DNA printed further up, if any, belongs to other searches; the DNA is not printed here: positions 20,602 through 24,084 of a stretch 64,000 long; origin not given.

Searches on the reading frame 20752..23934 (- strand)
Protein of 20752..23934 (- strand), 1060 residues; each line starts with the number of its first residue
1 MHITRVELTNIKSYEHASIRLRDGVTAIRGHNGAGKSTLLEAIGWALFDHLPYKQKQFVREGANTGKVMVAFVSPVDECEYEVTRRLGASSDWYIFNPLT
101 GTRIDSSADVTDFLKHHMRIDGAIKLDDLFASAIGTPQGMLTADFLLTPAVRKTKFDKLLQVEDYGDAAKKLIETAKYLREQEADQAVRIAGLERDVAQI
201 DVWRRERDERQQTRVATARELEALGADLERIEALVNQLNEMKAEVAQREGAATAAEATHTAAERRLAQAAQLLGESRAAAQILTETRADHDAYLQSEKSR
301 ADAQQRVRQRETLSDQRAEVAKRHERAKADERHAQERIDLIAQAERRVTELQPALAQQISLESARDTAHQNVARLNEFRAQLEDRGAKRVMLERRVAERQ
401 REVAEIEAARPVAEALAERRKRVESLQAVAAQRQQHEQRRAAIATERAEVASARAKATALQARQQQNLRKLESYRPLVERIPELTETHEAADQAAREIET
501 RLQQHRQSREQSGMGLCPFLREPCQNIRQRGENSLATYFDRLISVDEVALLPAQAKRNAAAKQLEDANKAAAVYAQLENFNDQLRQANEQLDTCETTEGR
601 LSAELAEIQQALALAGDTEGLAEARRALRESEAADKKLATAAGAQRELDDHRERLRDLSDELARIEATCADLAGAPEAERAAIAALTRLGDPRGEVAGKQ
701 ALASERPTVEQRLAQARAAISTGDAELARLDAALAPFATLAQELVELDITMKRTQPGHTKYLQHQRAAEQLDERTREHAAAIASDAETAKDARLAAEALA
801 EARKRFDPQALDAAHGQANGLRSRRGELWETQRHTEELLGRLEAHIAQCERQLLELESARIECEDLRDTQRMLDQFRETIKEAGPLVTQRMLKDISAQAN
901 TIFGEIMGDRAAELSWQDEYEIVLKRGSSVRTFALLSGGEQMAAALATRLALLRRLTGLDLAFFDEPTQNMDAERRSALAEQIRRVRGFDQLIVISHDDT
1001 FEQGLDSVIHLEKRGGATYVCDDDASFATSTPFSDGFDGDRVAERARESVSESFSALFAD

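Call 68: search_protein_families(library=pfam, proteins=[window:20752-23934:-], max_evalue=0.001)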
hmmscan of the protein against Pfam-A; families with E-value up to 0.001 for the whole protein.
window:20752-23934:- (1060 aa): 7 families
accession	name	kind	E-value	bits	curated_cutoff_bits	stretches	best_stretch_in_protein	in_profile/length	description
PF02463.25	SMC_N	-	4.1e-21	75.9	40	1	3-1013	2-213/220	RecF/RecN/SMC N terminal domain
PF13476.12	AAA_23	-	8e-13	49.9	27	1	5-230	1-185/201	AAA domain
PF13175.12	AAA_15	-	7.1e-10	39.5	32.1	1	1-50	1-50/374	AAA ATPase domain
PF13304.12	AAA_21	-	5.9e-08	33.6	27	0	25-47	1-23/304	AAA domain, putative AbiEii toxin, Type IV TA system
PF13555.12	AAA_29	-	1.4e-06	28.3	27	1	4-45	2-44/61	P-loop containing region of AAA domain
PF09818.15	ABC_ATPase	-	0.00011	21.7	23.2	1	19-59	75-115/283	P-loop domain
PF13558.12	SbcC_Walker_B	-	0.00028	21.5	27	0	926-982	20-87/90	SbcC/RAD50-like, Walker B motif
